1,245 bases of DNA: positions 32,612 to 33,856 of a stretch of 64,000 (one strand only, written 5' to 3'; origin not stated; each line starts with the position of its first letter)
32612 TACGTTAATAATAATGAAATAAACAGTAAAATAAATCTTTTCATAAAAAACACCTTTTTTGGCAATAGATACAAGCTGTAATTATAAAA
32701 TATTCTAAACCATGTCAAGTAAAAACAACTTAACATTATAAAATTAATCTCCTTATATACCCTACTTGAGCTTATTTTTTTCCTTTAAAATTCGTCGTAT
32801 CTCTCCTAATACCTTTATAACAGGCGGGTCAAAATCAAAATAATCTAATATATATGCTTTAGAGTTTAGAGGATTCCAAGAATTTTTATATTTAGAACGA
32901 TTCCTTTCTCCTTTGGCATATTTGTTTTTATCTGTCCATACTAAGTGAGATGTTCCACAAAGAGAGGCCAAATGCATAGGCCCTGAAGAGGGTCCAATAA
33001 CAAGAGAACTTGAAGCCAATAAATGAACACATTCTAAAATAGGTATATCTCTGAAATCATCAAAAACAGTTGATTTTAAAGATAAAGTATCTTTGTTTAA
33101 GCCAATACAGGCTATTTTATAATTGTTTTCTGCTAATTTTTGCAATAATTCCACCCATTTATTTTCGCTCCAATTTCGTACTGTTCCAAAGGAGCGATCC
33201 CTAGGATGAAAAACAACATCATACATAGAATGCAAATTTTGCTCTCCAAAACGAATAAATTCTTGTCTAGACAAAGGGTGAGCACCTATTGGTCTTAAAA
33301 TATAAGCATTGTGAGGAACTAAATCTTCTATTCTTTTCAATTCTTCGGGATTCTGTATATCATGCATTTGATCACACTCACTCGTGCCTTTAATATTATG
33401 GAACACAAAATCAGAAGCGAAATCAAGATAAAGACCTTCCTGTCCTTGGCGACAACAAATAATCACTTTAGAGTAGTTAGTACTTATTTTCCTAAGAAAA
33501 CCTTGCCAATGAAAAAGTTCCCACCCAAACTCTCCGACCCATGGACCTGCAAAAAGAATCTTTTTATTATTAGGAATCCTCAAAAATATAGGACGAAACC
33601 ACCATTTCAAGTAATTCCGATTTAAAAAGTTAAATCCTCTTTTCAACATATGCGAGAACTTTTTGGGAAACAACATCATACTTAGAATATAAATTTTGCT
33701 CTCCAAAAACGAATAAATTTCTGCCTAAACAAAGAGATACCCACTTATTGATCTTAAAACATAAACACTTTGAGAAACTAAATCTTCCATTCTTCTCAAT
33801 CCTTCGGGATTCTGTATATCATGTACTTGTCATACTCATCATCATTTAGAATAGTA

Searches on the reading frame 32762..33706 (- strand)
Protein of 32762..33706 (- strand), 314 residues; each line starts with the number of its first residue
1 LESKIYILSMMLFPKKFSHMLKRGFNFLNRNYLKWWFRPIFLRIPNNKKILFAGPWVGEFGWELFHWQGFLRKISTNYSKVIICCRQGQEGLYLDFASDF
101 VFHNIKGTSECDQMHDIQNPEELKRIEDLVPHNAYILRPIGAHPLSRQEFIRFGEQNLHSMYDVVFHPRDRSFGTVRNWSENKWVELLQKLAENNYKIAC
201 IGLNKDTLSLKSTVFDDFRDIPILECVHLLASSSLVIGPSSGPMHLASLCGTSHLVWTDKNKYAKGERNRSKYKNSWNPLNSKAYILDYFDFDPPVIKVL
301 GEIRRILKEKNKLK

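Call 9: search_protein_families(library=pfam, proteins=[window:32762-33706:-], max_evalue=0.01)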
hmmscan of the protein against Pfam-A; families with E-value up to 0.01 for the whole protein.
window:32762-33706:- (314 aa): 1 family
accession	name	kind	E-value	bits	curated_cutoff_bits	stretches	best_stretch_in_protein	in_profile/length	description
PF01075.23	Glyco_transf_9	-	5.2e-05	23.1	22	1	172-248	116-199/247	Glycosyltransferase family 9 (heptosyltransferase)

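Call 11: find_homologous_proteins(query=window:32762-33706:-, max_evalue=0.001)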
Query window:32762-33706:- (314 aa): 803 proteins with E <= 0.001 among 1671 candidates; the best 120 are listed.
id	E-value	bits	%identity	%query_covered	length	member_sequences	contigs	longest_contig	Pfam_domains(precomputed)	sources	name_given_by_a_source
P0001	3.4e-205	698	100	94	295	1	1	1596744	-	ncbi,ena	-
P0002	7.0e-107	375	53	95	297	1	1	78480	PF01075.24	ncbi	ncbi:MAG: hypothetical protein OCD01_11420 [Fibrobacterales bacterium]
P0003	4.5e-104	366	53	91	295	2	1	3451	-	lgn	-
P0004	5.0e-104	366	55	93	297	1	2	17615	-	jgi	jgi:hypothetical protein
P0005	2.2e-101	357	54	89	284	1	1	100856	PF01075.24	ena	-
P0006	3.2e-101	357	52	89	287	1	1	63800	PF01075.24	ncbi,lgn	-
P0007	4.8e-101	356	52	91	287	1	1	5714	PF01075.24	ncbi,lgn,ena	-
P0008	3.8e-100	353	53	91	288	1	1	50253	PF01075.24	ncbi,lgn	-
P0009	1.1e-98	348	51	91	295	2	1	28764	-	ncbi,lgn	-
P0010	7.1e-98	346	51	91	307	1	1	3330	-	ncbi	-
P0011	1.1e-97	345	52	90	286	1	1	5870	-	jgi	jgi:hypothetical protein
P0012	4.5e-97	343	53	88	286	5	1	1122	-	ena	-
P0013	4.5e-97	343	50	90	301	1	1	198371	-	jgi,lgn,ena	-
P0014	7.0e-97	342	52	86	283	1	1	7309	-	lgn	-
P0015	8.0e-97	342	51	90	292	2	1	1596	-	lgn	-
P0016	2.4e-96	341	52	90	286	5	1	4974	PF01075.24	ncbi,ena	-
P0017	3.3e-96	340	51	90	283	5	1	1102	PF01075.24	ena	-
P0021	2.3e-95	338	53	87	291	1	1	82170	PF01075.24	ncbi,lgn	-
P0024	4.0e-95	337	51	89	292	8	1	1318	PF01075.24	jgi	-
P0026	1.0e-94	335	50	88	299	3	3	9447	PF01075.24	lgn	-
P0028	1.3e-94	335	50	90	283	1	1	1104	PF01075.24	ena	-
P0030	3.3e-94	334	51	92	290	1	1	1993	PF01075.24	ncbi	-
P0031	6.8e-94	333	53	88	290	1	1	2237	PF01075.24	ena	-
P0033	1.1e-93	332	51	89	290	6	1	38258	PF01075.24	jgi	jgi:ADP-heptose:LPS heptosyltransferase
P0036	2.4e-93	331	51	89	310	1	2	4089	PF01075.24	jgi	jgi:hypothetical protein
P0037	2.9e-93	331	50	90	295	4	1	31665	PF01075.24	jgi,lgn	-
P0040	3.2e-92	327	49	89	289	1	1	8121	PF01075.24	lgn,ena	-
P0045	2.0e-89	318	54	82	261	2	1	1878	PF01075.24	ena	-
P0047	5.8e-89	316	51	90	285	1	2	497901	-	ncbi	-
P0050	1.5e-88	315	49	90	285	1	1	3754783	PF01075.24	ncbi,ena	-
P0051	4.2e-88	314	49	91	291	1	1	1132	PF01075.24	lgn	-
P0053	1.8e-87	312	49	92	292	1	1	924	PF01075.24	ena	-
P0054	9.4e-87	309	48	87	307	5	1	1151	PF01075.24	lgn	-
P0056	1.6e-86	308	48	91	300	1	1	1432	PF01075.24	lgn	-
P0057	2.4e-86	308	48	90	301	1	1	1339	PF01075.24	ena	-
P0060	5.3e-86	307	51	85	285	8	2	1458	PF01075.24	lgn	-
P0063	3.0e-85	304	45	89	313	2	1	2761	PF01075.24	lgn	-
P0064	4.4e-85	304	47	89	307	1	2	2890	PF01075.24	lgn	-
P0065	5.2e-85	303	47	89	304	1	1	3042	PF01075.24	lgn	-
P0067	2.4e-84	301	50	85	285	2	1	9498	PF01075.24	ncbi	-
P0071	2.0e-82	295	48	90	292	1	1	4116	PF01075.24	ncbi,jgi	jgi:ADP-heptose:LPS heptosyltransferase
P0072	2.8e-82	295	46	89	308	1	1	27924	PF01075.24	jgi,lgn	-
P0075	1.2e-81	292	45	91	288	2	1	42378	PF01075.24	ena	-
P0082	1.8e-74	269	45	86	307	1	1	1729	PF01075.24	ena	-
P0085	1.6e-73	266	42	85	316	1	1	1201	PF01075.24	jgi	-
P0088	1.1e-72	263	44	88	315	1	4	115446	PF01075.24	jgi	jgi:hypothetical protein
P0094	2.7e-71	258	43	87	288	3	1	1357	PF01075.24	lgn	-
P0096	6.0e-71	257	43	89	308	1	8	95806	PF01075.24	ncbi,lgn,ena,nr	ncbi:MAG: hypothetical protein ISS31_01085 [Kiritimatiellae bacterium]|nr:hypothetical protein [Kiri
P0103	1.9e-69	252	44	83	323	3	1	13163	PF01075.24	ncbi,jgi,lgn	-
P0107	3.1e-69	252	46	82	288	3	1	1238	PF01075.24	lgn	-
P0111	3.7e-68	248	40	90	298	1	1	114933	PF01075.24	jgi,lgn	-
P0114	1.0e-67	247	39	90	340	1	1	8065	PF01075.24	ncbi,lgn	-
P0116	3.0e-67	245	43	89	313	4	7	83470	PF01075.24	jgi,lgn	jgi:ADP-heptose:LPS heptosyltransferase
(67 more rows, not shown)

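Call 12: search_protein_families(library=ncbifam, proteins=[window:32762-33706:-], max_evalue=0.01)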
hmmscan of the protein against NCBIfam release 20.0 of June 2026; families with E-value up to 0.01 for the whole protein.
window:32762-33706:- (314 aa): 1 family
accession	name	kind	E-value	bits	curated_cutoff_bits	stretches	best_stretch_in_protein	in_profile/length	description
TIGR02195.1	heptsyl_trn_II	equivalog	0.00023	20.4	134.6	1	170-248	182-272/339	lipopolysaccharide heptosyltransferase II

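Call 13: find_encoding_contigs(protein=P0001, flank=10000, max_places=3)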
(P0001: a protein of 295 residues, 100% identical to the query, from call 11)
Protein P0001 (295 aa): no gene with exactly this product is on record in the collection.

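Call 14: find_encoding_contigs(protein=P0002, flank=8000, max_places=3)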
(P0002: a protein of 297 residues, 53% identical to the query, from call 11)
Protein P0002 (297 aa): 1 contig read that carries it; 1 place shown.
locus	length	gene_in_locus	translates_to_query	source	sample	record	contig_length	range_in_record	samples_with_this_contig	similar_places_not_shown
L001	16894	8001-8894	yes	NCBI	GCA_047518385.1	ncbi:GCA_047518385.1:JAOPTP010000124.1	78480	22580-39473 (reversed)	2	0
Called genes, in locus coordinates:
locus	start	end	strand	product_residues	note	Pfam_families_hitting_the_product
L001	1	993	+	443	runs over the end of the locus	PF00155:Aminotran_1_2, PF01212:Beta_elim_lyase (weak)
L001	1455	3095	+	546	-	PF00005:ABC_tran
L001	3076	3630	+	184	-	PF04191:PEMT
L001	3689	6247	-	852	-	PF03176:MMPL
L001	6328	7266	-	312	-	PF04488:Gly_transf_sug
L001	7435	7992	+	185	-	PF13580:SIS_2, PF01380:SIS (weak)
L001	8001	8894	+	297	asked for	PF01075:Glyco_transf_9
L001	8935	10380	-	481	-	PF01943:Polysacc_synt, PF13440:Polysacc_synt_3, PF01554:MatE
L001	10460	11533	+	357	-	PF00534:Glycos_transf_1, PF13692:Glyco_trans_1_4, PF13524:Glyco_trans_1_2 (weak)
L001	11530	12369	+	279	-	-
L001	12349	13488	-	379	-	PF13439:Glyco_transf_4, PF20706:GT4-conflict (weak), PF00534:Glycos_transf_1, PF13692:Glyco_trans_1_4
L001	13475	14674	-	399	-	PF13439:Glyco_transf_4, PF00534:Glycos_transf_1, PF13692:Glyco_trans_1_4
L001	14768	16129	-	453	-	PF13487:HD_5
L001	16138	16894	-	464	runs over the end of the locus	PF13487:HD_5, PF01966:HD (weak)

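Call 15: find_encoding_contigs(protein=P0005, flank=8000, max_places=3)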
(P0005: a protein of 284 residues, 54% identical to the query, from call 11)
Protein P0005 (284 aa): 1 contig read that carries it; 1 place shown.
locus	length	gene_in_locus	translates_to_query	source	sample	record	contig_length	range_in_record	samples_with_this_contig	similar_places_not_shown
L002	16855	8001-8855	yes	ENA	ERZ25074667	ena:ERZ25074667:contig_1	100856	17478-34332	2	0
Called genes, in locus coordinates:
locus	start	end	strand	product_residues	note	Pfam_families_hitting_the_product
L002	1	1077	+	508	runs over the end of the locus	PF13487:HD_5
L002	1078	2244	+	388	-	PF13439:Glyco_transf_4, PF00534:Glycos_transf_1, PF13692:Glyco_trans_1_4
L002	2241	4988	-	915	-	PF03176:MMPL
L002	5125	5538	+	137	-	PF04134:DCC1-like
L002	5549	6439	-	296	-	-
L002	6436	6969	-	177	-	-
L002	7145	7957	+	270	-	PF13641:Glyco_tranf_2_3, PF00535:Glycos_transf_2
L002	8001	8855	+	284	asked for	PF01075:Glyco_transf_9 (faint)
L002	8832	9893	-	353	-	PF00534:Glycos_transf_1, PF13692:Glyco_trans_1_4, PF13524:Glyco_trans_1_2 (weak)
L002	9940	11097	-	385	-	PF13439:Glyco_transf_4, PF20706:GT4-conflict, PF00534:Glycos_transf_1, PF13692:Glyco_trans_1_4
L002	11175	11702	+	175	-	-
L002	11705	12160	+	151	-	-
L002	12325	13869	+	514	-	PF05598:DUF772, PF01609:DDE_Tnp_1 (weak), PF13586:DDE_Tnp_1_2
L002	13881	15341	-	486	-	PF13701:DDE_Tnp_1_4, PF01609:DDE_Tnp_1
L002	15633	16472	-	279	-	PF00140:Sigma70_r1_2 (weak), PF04542:Sigma70_r2, PF04539:Sigma70_r3 (faint), PF04545:Sigma70_r4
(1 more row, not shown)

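Call 17: find_encoding_contigs(protein=P0050, flank=8000, max_places=2)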
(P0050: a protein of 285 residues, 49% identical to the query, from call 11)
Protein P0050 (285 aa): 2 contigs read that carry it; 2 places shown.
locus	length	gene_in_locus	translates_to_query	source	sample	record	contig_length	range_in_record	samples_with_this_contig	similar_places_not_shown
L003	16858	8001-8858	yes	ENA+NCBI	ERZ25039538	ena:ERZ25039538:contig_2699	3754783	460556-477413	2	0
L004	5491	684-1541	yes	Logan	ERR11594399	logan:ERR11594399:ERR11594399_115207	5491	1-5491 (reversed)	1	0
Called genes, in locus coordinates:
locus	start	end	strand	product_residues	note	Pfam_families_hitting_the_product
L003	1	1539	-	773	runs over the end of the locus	PF02563:Poly_export, PF22461:SLBB_2, PF10531:SLBB, PF22461:SLBB_2 (weak)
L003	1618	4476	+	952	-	PF01565:FAD_binding_4, PF02913:FAD-oxidase_C, PF13183:Fer4_8, PF13534:Fer4_17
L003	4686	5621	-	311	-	PF01370:Epimerase, PF04321:RmlD_sub_bind (weak), PF16363:GDP_Man_Dehyd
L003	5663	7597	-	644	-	-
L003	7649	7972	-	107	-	PF01503:PRA-PH (weak), PF03819:MazG, PF12643:MazG-like (weak)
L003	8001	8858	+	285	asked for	PF01075:Glyco_transf_9 (faint)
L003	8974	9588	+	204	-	PF01569:PAP2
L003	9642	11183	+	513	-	-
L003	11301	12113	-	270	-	PF04542:Sigma70_r2, PF04539:Sigma70_r3 (faint), PF04545:Sigma70_r4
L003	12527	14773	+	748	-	PF02554:CstA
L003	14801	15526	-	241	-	PF03740:PdxJ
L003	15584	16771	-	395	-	PF04748:Polysacc_deac_2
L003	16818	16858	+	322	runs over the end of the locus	PF01745:IPT, PF01715:IPPT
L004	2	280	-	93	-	?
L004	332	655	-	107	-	PF01503:PRA-PH (weak), PF03819:MazG, PF12643:MazG-like (weak)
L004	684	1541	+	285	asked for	PF01075:Glyco_transf_9 (faint)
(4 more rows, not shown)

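Call 18: find_encoding_contigs(protein=P0047, flank=8000, max_places=2)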
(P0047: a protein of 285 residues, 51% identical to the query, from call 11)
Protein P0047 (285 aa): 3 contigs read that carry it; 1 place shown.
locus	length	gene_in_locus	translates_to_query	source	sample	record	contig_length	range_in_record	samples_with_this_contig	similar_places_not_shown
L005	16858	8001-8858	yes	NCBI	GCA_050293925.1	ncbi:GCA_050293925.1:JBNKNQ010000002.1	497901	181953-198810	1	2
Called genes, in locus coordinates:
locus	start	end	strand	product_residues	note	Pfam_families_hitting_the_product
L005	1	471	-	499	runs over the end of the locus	-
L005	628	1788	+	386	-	PF13439:Glyco_transf_4, PF00534:Glycos_transf_1, PF13692:Glyco_trans_1_4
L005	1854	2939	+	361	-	PF00534:Glycos_transf_1, PF13692:Glyco_trans_1_4, PF13524:Glyco_trans_1_2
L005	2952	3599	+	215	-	PF13489:Methyltransf_23, PF08241:Methyltransf_11, PF08242:Methyltransf_12, PF13649:Methyltransf_25 (weak), PF13847:Methyltransf_31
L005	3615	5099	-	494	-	-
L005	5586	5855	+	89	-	PF01569:PAP2, PF14378:PAP2_3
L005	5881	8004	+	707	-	PF11617:Cu-binding_MopE, PF00884:Sulfatase, PF16347:SGSH_C (faint)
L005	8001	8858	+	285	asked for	-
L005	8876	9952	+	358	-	PF01264:Chorismate_synt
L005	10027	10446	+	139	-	-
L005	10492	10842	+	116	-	PF01740:STAS, PF13466:STAS_2 (weak)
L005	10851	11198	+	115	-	PF01740:STAS, PF13466:STAS_2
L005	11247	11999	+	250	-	PF00797:Acetyltransf_2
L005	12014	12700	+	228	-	PF00834:Ribul_P_3_epim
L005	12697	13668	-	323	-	PF04166:PdxA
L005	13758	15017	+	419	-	PF01053:Cys_Met_Meta_PP, PF06838:Met_gamma_lyase (weak), PF00155:Aminotran_1_2, PF00266:Aminotran_5 (faint)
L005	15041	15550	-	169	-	PF04306:DUF456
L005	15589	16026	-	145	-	-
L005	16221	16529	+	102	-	PF07238:PilZ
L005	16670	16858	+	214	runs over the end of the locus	PF00246:Peptidase_M14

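Call 19: search_solved_structures(query=P0001, max_evalue=10, show_alignments=2)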
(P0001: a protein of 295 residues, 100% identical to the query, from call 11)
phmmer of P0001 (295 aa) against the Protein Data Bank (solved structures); distinct sequences matched with E-value up to 10: 2.
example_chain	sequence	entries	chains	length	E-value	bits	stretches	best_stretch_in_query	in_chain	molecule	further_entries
6spb_3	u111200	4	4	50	1.2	11.4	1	226-253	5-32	50S ribosomal protein L33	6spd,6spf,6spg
7unr_5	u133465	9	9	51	1.2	11.3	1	226-253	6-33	50S ribosomal protein L33 | Large ribosomal subunit protein bL33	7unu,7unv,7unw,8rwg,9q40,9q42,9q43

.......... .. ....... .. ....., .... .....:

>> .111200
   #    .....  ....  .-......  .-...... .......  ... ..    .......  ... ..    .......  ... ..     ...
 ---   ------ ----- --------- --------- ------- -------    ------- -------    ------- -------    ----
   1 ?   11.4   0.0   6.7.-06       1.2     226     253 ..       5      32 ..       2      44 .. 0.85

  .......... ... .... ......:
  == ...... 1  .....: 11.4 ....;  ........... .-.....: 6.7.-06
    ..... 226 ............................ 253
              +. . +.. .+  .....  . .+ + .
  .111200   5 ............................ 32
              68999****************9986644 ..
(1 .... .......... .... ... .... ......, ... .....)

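Call 22: search_solved_structures(query=A1, max_evalue=10, show_alignments=3)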
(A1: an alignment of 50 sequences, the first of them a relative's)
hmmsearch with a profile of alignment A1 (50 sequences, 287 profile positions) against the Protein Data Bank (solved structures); distinct sequences matched with E-value up to 10: 7.
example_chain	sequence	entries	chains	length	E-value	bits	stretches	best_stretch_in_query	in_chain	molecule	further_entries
1psw_A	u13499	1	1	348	0.019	17.7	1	146-226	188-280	ADP-HEPTOSE LPS HEPTOSYLTRANSFERASE II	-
2gt1_A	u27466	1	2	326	0.026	17.2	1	99-225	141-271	Lipopolysaccharide heptosyltransferase-1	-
6dfe_A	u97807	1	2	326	0.026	17.2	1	99-225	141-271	ADP-heptose--LPS heptosyltransferase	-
2h1f_A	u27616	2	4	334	0.027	17.2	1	99-225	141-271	Lipopolysaccharide heptosyltransferase-1 | Lipopolysaccharide heptosyltransferase 1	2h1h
9fi8_HI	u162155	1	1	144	0.048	16.4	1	31-68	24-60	mS151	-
9hqv_BD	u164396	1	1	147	0.05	16.3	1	31-68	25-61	mS92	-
4wcw_A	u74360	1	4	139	0.87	12.2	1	60-153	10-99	Ribosomal silencing factor RsfS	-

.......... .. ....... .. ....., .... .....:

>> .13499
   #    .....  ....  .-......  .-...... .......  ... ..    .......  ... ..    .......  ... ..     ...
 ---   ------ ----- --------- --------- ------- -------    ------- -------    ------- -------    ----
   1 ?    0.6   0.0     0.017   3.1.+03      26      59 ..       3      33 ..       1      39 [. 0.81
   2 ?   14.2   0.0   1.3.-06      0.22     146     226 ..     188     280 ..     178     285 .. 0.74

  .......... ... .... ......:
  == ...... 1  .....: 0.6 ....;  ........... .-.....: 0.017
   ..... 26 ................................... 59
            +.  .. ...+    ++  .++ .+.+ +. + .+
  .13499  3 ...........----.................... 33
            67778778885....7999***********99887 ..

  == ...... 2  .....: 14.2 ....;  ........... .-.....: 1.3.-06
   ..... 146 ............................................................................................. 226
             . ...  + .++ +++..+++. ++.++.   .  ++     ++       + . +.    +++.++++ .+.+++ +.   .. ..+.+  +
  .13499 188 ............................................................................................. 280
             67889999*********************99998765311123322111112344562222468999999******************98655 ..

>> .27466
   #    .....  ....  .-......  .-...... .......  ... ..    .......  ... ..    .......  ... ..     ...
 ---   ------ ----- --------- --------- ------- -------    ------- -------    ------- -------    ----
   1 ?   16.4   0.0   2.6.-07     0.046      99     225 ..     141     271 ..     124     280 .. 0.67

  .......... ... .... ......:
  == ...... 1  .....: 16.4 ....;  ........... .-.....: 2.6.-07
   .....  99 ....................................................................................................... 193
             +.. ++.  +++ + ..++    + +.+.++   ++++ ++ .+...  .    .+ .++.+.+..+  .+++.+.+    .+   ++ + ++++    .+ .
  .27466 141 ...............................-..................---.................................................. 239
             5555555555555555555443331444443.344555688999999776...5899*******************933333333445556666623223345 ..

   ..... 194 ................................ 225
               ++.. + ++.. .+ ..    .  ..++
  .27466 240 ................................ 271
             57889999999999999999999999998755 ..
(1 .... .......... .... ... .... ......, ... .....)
